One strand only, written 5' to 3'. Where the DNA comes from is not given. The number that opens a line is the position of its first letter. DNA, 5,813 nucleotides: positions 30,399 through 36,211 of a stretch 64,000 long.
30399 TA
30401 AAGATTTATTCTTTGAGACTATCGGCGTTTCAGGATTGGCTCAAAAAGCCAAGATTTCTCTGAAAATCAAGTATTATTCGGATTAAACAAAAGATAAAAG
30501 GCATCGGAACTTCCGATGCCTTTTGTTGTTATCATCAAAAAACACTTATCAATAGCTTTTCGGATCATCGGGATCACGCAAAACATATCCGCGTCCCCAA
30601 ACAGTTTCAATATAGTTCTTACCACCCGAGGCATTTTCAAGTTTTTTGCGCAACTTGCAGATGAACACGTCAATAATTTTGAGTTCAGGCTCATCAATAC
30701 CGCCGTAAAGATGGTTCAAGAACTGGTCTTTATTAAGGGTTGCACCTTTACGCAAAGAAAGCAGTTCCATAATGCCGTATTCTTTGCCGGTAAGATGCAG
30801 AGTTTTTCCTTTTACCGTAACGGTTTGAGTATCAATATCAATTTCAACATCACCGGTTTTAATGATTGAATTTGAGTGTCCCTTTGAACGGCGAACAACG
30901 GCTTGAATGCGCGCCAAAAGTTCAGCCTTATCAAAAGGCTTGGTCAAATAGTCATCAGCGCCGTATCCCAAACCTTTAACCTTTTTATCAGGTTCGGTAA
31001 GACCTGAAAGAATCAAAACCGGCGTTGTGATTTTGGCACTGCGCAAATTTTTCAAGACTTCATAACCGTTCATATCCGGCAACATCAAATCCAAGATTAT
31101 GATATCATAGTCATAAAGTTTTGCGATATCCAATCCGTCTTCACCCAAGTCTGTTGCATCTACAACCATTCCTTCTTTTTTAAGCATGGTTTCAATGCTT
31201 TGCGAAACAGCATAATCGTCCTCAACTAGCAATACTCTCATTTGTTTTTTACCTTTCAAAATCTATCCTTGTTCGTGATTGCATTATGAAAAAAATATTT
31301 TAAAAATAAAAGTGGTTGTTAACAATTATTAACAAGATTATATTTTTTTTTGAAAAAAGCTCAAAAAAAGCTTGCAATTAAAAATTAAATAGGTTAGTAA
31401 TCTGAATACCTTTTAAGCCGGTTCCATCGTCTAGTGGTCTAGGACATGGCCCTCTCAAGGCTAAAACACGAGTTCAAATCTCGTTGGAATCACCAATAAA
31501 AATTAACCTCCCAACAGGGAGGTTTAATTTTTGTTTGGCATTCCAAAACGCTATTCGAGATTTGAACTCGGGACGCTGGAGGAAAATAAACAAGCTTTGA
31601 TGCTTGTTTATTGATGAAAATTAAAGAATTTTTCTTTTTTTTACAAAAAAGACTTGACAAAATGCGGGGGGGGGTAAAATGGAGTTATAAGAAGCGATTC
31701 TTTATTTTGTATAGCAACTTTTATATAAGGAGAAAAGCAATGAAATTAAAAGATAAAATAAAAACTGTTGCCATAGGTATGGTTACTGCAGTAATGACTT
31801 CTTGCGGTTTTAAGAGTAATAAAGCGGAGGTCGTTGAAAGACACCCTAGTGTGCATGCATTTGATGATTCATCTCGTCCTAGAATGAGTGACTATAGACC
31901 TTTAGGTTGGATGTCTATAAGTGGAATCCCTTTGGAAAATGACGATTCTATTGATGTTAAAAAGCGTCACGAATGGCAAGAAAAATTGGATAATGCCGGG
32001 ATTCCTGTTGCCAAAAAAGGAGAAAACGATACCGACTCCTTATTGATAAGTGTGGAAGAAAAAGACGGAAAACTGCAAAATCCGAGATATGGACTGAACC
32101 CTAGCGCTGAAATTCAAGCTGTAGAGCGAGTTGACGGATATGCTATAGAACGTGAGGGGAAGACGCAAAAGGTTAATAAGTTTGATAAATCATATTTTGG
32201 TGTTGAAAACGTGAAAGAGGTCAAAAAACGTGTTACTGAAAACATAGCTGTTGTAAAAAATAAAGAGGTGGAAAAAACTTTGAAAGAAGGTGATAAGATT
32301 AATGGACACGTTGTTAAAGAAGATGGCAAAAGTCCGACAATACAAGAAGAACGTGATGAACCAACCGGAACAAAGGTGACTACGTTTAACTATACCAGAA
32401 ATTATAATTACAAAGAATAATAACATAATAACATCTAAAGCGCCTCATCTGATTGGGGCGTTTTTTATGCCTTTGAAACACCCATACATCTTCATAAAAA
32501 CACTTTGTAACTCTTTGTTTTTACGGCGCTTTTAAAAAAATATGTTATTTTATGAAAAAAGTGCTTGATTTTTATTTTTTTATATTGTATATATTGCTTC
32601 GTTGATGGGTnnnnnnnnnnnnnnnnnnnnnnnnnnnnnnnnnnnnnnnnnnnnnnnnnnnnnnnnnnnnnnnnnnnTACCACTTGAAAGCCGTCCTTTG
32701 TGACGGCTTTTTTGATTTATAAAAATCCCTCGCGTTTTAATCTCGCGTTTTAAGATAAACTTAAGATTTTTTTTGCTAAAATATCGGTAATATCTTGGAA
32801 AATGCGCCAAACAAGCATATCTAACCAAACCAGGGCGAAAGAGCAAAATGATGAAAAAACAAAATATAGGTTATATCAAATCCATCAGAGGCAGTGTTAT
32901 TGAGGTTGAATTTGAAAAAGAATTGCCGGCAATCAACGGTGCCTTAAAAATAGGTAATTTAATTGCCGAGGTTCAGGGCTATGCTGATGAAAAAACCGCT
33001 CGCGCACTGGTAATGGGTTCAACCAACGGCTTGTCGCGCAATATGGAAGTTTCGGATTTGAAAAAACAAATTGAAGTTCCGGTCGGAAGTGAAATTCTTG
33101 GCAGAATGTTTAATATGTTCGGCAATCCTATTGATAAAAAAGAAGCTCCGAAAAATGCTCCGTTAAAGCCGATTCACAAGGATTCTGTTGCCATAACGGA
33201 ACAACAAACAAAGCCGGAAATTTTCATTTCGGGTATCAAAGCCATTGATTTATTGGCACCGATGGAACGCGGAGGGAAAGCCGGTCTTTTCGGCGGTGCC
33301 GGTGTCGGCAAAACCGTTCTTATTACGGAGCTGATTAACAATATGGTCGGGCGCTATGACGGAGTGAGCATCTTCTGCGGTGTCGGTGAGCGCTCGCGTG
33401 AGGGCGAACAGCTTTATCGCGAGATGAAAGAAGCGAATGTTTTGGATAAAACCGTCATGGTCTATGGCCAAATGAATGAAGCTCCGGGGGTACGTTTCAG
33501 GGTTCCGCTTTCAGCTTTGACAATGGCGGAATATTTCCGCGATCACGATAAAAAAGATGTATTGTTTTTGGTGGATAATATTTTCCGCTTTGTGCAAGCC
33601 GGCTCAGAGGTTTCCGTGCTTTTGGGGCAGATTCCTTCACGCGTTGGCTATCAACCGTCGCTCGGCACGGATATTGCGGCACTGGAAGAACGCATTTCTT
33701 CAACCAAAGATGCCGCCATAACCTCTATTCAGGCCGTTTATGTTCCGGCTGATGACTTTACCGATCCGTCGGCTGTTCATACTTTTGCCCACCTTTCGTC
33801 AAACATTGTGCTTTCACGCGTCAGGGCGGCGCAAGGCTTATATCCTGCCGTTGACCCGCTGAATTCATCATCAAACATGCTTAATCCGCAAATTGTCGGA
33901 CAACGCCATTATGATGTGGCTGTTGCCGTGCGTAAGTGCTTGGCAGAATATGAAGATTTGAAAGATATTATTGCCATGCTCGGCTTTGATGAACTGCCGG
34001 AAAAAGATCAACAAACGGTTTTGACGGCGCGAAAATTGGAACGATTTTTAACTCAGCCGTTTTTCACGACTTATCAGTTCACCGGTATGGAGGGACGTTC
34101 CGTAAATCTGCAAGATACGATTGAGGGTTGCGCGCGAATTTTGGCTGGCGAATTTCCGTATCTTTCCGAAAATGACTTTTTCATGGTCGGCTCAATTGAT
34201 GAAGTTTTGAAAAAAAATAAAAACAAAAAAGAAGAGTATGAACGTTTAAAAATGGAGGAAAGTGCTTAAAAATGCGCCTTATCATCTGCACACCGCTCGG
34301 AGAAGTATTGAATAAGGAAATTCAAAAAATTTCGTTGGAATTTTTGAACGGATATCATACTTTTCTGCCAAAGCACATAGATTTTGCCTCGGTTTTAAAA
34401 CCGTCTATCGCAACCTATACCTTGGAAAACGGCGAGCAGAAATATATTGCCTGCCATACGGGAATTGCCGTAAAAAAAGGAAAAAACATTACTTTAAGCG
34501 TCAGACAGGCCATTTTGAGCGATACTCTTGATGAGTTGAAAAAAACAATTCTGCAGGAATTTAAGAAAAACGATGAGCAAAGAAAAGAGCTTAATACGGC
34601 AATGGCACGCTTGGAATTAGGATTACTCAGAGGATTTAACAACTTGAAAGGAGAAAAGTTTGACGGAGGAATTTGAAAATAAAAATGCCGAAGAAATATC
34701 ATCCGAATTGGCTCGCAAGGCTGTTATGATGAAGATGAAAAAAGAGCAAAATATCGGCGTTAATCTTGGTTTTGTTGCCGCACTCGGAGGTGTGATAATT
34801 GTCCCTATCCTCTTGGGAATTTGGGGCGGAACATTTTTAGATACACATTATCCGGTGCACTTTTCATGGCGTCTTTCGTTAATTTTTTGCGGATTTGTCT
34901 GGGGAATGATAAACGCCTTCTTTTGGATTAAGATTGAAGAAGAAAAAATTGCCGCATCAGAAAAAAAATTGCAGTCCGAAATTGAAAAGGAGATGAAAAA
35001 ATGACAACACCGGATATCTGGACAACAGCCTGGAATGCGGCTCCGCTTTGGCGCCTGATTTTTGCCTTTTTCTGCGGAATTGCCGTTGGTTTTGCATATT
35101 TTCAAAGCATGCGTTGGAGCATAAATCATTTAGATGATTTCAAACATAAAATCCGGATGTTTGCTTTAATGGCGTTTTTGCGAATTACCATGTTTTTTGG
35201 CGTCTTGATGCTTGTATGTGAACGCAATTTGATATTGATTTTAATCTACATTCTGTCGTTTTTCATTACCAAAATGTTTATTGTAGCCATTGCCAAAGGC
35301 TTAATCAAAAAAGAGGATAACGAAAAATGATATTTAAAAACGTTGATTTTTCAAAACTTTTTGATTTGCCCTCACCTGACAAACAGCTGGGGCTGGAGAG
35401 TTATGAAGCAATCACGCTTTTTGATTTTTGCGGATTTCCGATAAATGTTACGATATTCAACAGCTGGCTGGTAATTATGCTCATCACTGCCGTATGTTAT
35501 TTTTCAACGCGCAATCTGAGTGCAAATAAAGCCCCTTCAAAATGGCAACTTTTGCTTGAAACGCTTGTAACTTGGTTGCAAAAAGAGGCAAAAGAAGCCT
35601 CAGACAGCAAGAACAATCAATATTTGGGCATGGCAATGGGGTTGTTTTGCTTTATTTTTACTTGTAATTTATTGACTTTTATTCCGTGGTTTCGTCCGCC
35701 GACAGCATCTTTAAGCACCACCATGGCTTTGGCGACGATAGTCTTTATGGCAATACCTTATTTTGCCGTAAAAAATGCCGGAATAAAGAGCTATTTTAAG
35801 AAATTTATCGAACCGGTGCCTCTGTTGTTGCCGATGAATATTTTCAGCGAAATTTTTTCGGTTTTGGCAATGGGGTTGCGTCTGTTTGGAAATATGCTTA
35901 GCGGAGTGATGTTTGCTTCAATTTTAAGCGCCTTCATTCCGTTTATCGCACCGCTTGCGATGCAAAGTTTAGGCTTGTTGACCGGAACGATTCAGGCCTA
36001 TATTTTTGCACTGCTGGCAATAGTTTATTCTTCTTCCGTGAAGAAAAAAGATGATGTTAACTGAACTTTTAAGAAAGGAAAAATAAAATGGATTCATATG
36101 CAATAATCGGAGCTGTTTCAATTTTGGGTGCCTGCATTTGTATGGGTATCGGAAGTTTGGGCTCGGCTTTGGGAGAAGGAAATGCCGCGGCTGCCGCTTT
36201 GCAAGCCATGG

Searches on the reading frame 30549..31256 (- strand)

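Call 37: search_protein_families(library=pfam, proteins=[window:30549-31256:-], max_evalue=0.00001)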
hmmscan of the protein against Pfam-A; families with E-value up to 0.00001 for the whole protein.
window:30549-31256:- (235 aa): 2 families
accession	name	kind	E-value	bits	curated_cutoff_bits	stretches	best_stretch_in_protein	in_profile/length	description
PF00072.30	Response_reg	-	3.3e-30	105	30.2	1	8-118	1-111/111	Response regulator receiver domain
PF00486.34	Trans_reg_C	-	5.5e-20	71.6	26.2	1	150-226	1-77/77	Transcriptional regulatory protein, C terminal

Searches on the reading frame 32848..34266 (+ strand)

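Call 37: search_protein_families(library=pfam, proteins=[window:32848-34266:+], max_evalue=0.00001)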
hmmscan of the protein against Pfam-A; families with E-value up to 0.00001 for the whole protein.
window:32848-34266:+ (473 aa): 3 families
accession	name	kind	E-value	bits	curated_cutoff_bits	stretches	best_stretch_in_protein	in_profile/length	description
PF00006.31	ATP-synt_ab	-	1.6e-71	240.7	29.5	1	129-342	1-213/213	ATP synthase alpha/beta family, nucleotide-binding domain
PF22919.1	ATP-synt_VA_C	-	9.4e-13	48.5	24.7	1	347-414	5-74/101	C-terminal domain of V and A type ATP synthase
PF02874.29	ATP-synt_ab_N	-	2.7e-09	37.8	20.9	1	10-71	1-68/69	ATP synthase alpha/beta family, beta-barrel domain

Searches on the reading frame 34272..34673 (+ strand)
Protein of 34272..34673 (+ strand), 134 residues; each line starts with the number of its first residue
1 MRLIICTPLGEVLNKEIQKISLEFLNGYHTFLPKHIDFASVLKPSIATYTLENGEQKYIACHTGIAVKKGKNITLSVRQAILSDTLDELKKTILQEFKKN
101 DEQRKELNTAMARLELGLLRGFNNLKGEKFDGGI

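Call 37: search_protein_families(library=pfam, proteins=[window:34272-34673:+], max_evalue=0.00001)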
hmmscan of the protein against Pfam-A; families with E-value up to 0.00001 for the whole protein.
window:34272-34673:+ (134 aa): 1 family
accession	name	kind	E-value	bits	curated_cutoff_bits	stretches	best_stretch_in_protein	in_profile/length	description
PF02823.21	ATP-synt_DE_N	-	2.2e-13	50.5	27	1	1-80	1-80/80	ATP synthase, Delta/Epsilon chain, beta-sandwich domain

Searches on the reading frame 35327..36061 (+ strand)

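Call 37: search_protein_families(library=pfam, proteins=[window:35327-36061:+], max_evalue=0.00001)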
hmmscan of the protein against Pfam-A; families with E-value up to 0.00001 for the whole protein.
window:35327-36061:+ (245 aa): 1 family
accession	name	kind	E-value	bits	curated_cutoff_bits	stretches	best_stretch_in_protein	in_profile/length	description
PF00119.25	ATP-synt_A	-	7.6e-43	147.3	33.9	1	44-235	2-216/217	ATP synthase A chain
